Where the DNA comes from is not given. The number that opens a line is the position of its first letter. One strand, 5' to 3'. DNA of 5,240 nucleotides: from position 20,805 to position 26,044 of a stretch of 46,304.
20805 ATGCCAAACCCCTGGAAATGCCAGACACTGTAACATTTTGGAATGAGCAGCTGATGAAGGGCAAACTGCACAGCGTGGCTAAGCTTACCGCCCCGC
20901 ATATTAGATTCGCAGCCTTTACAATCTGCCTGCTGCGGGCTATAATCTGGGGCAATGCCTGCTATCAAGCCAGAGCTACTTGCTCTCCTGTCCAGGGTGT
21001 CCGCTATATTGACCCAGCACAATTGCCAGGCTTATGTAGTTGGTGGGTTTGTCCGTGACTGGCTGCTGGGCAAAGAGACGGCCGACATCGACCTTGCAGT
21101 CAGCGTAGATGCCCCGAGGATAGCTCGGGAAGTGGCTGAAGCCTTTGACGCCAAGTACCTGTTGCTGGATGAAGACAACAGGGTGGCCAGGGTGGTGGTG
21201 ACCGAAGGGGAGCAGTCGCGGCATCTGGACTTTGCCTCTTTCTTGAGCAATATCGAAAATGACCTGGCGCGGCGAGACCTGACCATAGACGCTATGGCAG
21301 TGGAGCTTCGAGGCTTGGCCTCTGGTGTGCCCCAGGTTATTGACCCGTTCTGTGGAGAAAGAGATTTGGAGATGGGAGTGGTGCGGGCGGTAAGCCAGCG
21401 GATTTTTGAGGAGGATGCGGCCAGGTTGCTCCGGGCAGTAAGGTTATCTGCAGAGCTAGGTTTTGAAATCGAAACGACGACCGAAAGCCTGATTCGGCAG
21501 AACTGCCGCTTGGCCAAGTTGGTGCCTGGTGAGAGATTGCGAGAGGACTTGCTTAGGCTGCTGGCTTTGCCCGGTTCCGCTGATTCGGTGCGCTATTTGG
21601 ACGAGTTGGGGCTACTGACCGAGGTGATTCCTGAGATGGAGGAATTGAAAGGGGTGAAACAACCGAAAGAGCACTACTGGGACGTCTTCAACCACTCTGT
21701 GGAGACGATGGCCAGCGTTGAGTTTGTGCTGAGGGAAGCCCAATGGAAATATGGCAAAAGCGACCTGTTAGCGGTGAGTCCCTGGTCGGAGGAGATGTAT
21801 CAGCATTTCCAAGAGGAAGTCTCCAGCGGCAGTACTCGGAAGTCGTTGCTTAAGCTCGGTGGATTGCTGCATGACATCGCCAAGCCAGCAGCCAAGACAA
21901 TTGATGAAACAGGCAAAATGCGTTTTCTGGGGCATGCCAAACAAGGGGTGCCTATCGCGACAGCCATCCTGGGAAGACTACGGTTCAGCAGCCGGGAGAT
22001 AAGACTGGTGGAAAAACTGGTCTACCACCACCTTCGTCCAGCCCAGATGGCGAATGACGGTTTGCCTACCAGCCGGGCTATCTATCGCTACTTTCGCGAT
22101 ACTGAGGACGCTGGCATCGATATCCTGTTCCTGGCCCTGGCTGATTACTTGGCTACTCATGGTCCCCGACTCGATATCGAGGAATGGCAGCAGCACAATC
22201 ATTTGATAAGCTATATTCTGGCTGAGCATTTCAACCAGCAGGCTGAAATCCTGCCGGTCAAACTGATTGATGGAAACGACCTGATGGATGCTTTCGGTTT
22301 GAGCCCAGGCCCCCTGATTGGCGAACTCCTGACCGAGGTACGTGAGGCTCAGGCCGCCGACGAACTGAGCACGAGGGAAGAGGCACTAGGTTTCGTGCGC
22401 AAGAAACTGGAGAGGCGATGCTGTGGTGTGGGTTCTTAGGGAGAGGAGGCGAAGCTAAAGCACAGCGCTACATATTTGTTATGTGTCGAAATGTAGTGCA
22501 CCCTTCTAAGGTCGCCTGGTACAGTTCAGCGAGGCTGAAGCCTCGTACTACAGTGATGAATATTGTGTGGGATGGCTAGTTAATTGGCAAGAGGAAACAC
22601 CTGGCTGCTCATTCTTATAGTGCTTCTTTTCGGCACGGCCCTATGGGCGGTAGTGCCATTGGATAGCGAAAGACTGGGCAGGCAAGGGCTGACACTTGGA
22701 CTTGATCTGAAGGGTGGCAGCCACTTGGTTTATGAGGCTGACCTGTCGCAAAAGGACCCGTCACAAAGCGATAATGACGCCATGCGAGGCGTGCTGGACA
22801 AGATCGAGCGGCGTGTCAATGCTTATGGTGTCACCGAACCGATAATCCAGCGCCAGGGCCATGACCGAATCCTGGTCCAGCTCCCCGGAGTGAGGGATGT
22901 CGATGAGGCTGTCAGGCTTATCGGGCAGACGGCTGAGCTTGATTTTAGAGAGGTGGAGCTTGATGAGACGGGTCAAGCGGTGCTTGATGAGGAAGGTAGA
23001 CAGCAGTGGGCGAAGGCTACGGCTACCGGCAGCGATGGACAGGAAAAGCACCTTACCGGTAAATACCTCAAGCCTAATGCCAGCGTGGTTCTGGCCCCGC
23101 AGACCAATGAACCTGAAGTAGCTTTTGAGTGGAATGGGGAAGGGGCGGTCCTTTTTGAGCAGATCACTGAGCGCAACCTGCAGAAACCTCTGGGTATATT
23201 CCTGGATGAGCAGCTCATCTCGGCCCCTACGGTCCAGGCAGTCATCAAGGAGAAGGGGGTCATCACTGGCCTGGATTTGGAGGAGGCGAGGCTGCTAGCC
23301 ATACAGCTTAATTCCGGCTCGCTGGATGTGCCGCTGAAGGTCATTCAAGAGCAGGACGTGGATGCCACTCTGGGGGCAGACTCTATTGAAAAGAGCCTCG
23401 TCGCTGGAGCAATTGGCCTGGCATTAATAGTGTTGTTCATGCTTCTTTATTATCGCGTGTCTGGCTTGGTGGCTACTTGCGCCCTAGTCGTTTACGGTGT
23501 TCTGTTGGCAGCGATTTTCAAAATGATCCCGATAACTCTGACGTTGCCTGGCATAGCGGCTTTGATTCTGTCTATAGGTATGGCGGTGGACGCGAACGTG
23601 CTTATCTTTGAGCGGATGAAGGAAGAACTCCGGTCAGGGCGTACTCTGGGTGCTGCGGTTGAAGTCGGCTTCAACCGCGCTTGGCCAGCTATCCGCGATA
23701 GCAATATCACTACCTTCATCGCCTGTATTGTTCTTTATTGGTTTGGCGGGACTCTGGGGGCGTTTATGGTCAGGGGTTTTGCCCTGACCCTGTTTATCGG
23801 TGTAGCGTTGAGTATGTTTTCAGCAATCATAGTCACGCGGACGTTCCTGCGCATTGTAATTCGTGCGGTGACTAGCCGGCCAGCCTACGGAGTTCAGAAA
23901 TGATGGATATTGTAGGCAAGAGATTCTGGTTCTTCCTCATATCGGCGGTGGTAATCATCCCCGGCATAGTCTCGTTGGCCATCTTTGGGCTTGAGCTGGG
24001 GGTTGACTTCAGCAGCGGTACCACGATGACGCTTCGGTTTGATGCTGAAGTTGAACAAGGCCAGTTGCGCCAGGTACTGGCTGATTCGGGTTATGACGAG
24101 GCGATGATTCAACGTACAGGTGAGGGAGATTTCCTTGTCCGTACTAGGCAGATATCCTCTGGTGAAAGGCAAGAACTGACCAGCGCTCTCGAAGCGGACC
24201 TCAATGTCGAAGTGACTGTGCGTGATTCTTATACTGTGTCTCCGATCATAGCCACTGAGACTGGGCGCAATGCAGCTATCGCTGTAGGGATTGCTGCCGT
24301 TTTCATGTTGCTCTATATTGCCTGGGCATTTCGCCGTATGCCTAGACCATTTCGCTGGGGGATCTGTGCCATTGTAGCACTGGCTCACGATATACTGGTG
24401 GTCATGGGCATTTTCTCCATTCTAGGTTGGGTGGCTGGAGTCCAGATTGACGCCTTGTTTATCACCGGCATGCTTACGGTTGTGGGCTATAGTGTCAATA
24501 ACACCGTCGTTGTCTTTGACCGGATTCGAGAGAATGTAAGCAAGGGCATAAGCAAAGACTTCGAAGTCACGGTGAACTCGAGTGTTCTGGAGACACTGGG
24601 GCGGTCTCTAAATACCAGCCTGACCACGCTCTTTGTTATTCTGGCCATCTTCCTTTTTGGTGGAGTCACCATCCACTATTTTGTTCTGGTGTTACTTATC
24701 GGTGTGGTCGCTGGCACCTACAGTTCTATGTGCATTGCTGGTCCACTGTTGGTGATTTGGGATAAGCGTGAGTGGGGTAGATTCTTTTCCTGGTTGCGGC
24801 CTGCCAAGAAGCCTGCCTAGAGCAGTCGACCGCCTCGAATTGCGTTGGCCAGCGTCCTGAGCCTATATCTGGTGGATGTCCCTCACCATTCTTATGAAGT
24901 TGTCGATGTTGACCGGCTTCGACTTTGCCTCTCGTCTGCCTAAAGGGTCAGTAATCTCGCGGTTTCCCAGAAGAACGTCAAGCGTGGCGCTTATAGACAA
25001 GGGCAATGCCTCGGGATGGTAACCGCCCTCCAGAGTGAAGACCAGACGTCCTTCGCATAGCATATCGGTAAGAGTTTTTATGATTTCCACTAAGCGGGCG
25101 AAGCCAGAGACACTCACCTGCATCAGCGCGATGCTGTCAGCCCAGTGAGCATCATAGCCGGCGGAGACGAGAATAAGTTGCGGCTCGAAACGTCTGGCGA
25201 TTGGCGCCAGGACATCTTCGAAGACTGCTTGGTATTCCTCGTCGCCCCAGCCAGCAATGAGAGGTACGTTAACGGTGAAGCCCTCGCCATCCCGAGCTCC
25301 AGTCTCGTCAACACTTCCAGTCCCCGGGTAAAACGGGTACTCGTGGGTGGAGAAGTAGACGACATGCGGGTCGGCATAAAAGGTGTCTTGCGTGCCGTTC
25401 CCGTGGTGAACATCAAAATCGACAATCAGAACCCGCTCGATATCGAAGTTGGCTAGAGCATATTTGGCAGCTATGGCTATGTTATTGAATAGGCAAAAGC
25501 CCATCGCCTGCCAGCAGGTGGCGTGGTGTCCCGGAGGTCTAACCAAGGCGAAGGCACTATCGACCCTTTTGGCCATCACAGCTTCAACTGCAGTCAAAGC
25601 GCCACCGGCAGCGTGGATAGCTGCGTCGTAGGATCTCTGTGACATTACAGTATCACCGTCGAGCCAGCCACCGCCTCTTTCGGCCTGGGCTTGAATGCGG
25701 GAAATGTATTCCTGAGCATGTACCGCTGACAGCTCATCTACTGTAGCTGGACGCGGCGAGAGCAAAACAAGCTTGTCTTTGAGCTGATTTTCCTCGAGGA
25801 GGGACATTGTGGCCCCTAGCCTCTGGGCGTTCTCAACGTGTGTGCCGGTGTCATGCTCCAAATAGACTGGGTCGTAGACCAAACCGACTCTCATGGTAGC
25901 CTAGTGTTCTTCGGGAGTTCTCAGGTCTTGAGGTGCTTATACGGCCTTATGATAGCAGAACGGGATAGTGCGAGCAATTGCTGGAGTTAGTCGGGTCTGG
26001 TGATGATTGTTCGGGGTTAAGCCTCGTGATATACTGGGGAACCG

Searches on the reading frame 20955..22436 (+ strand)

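Call 55: search_protein_families(library=pfam, proteins=[window:20955-22436:+], max_evalue=0.00001)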
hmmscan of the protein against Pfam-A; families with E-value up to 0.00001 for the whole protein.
window:20955-22436:+ (494 aa): 4 families
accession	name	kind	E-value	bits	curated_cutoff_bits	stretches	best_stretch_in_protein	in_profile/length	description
PF01743.26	PolyA_pol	-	5.5e-18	66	23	1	26-144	1-126/126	Poly A polymerase head domain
PF12627.12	PolyA_pol_RNAbd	-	1.3e-12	47.7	22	1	169-230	1-62/64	Probable RNA and SrmB- binding site of polymerase A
PF01966.28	HD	-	1e-10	42.3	22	1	286-400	20-114/116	HD domain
PF13735.12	tRNA_NucTran2_2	-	9.2e-09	35.9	27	1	425-478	87-145/149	tRNA nucleotidyltransferase domain 2 putative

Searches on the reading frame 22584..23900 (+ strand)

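Call 79: search_protein_families(library=pfam, proteins=[window:22584-23900:+], max_evalue=0.00001)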
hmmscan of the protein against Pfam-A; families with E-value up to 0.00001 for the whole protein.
window:22584-23900:+ (439 aa): 4 families
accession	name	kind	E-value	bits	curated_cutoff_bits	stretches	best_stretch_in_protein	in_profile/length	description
PF21760.3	SecD_1st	-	1.3e-24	85.9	27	1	70-125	4-59/60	Protein translocase subunit SecDF, P1 domain, N-terminal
PF22599.2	SecDF_P1_head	-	4.8e-23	81.7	27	1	155-249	19-114/114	SecDF, P1 head subdomain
PF02355.23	SecD_SecF_C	-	1.5e-13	51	20.5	1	251-424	13-185/189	Protein export membrane protein SecD/SecF, C-terminal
PF00873.25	ACR_tran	-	1.5e-06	26.6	28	1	267-428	332-492/1021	AcrB/AcrD/AcrF family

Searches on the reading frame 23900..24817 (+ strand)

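Call 79: search_protein_families(library=pfam, proteins=[window:23900-24817:+], max_evalue=0.00001)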
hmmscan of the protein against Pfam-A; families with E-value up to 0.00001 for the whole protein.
window:23900-24817:+ (306 aa): 3 families
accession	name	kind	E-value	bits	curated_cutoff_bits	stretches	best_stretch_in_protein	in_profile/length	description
PF02355.23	SecD_SecF_C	-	5.9e-51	173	20.5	1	100-289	8-188/189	Protein export membrane protein SecD/SecF, C-terminal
PF07549.19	Sec_GG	-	5.7e-08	32.5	20.3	1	24-50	1-27/28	SecD/SecF GG Motif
PF00873.25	ACR_tran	-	8.3e-06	24.2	28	0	84-251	823-981/1021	AcrB/AcrD/AcrF family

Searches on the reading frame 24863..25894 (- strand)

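Call 79: search_protein_families(library=pfam, proteins=[window:24863-25894:-], max_evalue=0.00001)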
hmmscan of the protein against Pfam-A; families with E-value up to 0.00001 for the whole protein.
window:24863-25894:- (343 aa): 1 family
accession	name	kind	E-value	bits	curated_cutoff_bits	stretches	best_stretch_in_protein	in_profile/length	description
PF00850.24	Hist_deacetyl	-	3.1e-97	325.9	27.9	1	19-306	1-296/298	Histone deacetylase domain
